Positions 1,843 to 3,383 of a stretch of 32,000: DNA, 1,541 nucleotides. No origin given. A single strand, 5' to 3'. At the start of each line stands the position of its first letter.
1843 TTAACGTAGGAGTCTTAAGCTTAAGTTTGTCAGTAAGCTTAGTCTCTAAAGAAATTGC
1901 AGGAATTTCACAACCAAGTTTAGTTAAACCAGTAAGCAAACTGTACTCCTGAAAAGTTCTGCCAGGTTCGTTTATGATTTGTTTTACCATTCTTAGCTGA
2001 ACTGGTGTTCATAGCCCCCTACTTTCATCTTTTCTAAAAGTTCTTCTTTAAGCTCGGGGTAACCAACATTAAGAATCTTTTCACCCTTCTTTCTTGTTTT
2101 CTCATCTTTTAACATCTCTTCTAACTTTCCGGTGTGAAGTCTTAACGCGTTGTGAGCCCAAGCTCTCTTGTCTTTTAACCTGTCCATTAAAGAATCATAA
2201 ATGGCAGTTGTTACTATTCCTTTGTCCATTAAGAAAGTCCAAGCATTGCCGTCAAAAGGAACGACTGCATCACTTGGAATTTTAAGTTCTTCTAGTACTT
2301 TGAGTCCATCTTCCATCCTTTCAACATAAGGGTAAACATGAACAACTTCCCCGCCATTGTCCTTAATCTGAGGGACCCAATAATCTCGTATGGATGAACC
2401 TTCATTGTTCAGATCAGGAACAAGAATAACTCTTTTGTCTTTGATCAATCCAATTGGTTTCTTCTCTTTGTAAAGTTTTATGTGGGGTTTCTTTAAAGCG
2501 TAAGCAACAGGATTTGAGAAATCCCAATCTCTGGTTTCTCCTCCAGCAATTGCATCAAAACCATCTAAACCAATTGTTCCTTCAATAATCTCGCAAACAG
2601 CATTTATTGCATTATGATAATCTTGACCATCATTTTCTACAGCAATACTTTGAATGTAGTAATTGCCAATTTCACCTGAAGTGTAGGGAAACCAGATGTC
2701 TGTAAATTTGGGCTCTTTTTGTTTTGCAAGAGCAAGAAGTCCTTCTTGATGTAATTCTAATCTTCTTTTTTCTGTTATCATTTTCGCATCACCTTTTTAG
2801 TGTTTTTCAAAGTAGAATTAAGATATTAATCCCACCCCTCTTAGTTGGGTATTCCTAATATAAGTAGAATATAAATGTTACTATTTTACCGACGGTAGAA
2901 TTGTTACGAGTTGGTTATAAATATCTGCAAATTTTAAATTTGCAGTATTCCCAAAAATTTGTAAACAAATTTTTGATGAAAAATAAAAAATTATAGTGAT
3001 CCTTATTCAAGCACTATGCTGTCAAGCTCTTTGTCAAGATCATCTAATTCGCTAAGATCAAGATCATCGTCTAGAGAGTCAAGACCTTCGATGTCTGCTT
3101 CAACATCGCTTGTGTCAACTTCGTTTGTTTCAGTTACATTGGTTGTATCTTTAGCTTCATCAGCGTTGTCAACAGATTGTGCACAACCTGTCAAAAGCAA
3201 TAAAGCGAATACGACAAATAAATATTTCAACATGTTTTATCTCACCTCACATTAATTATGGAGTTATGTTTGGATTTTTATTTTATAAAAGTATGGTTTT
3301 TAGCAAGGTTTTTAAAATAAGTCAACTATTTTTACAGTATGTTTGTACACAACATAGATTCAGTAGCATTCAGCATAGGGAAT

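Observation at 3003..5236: Bacterial-type lgt cassette flanked by two lipobox ORFs and a membrane hydrolase, in an archaeal contig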

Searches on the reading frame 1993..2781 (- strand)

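Call 3: search_protein_families(library=pfam, proteins=[window:1993-2781:-], max_evalue=0.01)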
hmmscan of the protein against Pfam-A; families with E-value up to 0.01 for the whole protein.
window:1993-2781:- (262 aa): 0 families

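Call 42: search_protein_families(library=ncbifam, proteins=[window:1993-2781:-], max_evalue=0.01)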
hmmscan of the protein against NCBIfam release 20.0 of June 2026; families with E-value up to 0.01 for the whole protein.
window:1993-2781:- (262 aa): 4 families
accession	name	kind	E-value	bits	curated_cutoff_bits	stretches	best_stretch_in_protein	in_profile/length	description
NF001729.0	PRK00455.1-3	equivalog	7.4e-07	28.7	245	1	31-168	34-180/231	orotate phosphoribosyltransferase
TIGR00336.1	pyrE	equivalog_domain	8.3e-05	22.4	106.8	1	31-158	14-151/173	orotate phosphoribosyltransferase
NF002632.0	PRK02304.1-1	equivalog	0.00068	19.4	243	0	56-108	38-90/183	adenine phosphoribosyltransferase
NF002633.0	PRK02304.1-2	equivalog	0.00073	19.4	224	0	48-108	26-82/172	adenine phosphoribosyltransferase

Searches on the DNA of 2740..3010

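Call 75: search_rna_families(source=window, start=2740, end=3010, threshold=evalue, max_evalue=5)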
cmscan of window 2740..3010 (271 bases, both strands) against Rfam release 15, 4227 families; matches with E-value up to 5: 1.
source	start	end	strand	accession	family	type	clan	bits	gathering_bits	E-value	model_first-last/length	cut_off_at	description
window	2887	2989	+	RF02323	TtnuHACA16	Gene; snRNA; snoRNA; HACA-box;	-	20.1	100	1.4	1-117/117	no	Tetrahymena snoRNA TtnuHACA16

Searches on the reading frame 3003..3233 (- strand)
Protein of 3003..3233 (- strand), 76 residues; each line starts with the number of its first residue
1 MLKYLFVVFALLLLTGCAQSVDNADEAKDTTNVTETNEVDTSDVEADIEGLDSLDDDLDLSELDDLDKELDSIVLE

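Call 3: search_protein_families(library=pfam, proteins=[window:3003-3233:-], max_evalue=0.01)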
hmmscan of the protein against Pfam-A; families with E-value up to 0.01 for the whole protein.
window:3003-3233:- (76 aa): 0 families

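Call 42: search_protein_families(library=ncbifam, proteins=[window:3003-3233:-], max_evalue=0.01)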
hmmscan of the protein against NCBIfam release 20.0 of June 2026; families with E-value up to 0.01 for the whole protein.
window:3003-3233:- (76 aa): 3 families
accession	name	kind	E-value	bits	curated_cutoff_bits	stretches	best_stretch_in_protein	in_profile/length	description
NF041252.1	outer_memb_MapA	equivalog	0.0032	17.2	300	1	1-56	1-57/213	outer membrane lipoprotein MapA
TIGR02722.1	lp_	equivalog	0.0042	17.1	110.55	1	3-48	2-48/189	penicillin-binding protein activator LpoB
NF041193.1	lipo_SP0191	subfamily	0.005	16.9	75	1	4-40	5-41/190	SP0191 family lipoprotein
